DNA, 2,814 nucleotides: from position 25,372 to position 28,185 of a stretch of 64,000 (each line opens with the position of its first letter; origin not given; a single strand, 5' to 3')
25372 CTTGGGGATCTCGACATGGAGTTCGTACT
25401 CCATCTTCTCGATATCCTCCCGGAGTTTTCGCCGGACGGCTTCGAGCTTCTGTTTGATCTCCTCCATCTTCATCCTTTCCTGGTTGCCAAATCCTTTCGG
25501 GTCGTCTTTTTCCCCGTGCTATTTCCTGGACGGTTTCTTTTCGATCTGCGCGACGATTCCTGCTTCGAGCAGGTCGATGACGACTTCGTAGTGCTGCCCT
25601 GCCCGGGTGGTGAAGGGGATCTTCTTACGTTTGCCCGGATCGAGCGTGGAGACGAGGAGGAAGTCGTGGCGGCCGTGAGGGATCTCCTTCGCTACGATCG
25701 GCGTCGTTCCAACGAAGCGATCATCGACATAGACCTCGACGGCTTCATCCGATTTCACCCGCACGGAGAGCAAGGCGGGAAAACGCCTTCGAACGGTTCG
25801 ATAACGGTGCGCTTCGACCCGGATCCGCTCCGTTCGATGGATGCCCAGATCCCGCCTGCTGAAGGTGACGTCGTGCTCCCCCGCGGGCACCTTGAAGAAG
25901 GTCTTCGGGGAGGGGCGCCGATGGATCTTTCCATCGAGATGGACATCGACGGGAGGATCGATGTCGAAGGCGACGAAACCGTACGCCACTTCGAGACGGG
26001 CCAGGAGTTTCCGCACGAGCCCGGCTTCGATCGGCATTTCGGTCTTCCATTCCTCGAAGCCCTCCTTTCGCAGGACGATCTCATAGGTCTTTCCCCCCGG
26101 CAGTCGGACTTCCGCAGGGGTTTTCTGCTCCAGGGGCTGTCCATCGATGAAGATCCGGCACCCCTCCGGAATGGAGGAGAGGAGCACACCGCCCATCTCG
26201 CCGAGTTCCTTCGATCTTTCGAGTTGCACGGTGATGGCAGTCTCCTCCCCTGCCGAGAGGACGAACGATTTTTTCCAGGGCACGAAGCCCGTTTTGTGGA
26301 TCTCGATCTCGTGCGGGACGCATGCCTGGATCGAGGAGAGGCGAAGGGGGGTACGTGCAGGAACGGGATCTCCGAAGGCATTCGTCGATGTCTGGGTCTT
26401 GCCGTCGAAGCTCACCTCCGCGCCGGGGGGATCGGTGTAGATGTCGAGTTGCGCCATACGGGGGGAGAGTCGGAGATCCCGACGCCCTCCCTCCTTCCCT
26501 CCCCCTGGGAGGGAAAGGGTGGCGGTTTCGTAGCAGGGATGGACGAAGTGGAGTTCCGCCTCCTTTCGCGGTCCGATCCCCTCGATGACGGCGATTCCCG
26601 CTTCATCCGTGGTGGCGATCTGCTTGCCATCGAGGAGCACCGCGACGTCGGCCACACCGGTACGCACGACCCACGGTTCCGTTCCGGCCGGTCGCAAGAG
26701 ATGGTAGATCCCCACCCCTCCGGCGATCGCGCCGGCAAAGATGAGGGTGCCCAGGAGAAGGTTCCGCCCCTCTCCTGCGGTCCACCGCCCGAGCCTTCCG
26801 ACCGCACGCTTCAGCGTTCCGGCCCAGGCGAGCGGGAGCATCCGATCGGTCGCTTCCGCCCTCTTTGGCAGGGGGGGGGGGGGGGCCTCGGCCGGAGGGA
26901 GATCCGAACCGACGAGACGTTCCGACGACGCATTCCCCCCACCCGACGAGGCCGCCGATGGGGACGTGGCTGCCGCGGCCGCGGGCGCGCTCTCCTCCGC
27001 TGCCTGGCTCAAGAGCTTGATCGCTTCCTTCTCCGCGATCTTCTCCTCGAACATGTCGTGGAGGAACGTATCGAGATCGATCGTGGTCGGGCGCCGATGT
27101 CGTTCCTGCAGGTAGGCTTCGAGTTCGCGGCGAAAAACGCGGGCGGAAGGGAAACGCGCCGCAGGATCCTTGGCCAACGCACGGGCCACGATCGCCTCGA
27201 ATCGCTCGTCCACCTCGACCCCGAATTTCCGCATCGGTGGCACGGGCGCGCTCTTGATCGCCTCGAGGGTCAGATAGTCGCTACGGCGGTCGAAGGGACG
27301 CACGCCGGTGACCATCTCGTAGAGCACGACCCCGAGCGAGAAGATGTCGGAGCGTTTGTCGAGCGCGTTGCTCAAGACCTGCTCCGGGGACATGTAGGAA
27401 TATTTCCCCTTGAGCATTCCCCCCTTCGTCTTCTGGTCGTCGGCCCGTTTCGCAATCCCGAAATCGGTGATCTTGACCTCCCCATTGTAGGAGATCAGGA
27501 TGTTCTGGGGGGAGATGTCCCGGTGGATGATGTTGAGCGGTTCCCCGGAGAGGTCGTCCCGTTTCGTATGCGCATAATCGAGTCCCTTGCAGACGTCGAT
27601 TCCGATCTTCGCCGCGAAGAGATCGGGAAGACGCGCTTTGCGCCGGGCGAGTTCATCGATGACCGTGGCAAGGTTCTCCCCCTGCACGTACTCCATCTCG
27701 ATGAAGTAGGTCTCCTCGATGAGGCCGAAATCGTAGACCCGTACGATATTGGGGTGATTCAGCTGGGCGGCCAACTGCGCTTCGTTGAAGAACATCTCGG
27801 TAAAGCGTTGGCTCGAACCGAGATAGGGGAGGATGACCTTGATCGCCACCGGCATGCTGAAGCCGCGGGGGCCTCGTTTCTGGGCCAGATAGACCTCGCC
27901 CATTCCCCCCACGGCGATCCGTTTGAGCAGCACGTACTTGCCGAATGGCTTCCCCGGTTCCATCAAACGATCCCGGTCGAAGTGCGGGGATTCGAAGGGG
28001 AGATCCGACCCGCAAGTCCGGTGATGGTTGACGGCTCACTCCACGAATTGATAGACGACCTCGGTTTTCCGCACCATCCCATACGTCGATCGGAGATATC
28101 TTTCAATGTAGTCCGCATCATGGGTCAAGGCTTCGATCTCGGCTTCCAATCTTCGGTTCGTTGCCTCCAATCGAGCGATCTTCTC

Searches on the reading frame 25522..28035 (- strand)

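Call 12: search_protein_families(library=pfam, proteins=[window:25522-28035:-], max_evalue=0.0001)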
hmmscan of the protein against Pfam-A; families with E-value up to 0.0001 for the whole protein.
window:25522-28035:- (838 aa): 4 families
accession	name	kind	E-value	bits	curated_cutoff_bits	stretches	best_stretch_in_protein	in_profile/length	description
PF00069.31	Pkinase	-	1.3e-42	146.5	31.7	1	34-297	1-254/263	Protein kinase domain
PF07714.23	PK_Tyr_Ser-Thr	-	1.6e-36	126.4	23.1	1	37-294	4-248/258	Protein tyrosine and serine/threonine kinase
PF08308.17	PEGA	-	5.6e-24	84.3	20.8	2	615-681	2-67/71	PEGA domain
PF13620.12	CarboxypepD_reg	-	7.7e-05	23.4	32.3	0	571-606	47-82/82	Carboxypeptidase regulatory-like domain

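Call 44: search_protein_families(library=padloc, proteins=[window:25522-28035:-], max_evalue=0.00001)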
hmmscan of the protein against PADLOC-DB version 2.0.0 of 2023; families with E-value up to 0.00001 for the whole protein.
window:25522-28035:- (838 aa): 33 families (the best 25 are shown)
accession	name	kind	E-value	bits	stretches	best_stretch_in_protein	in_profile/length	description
PDLC04042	PD-T4-6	-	1.8e-75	252.3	1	31-321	8-281/292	-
PDLC04053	PD-T4-6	-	5.4e-72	240.9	1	28-318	5-281/311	-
PDLC04061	PD-T4-6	-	2.1e-69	233.4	1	32-367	16-343/510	-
PDLC04060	PD-T4-6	-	8.5e-69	230.7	1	32-312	8-273/486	-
PDLC04138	mad6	-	3.7e-67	225.7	1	25-316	44-321/659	mads_6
PDLC04047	PD-T4-6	-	6e-65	217.5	1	31-327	9-291/327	-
PDLC04054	PD-T4-6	-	1e-63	213.9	1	32-363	11-308/347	-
PDLC04043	PD-T4-6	-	2.1e-63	213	1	26-370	9-344/452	-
PDLC04057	PD-T4-6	-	8.7e-63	210.8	1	32-318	8-281/443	-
PDLC04039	PD-T4-6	-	2e-62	209.7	1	28-390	10-351/458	-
PDLC04064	PD-T4-6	-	4.3e-55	185.2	1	31-353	19-323/369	-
PDLC04041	PD-T4-6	-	1.4e-54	184.1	1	24-357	20-311/443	-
PDLC04040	PD-T4-6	-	1.1e-53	180.8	1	41-347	3-308/547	-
PDLC04052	PD-T4-6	-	2.2e-53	180.2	1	32-322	9-290/496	-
PDLC04048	PD-T4-6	-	1e-48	164.5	1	32-326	10-290/354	-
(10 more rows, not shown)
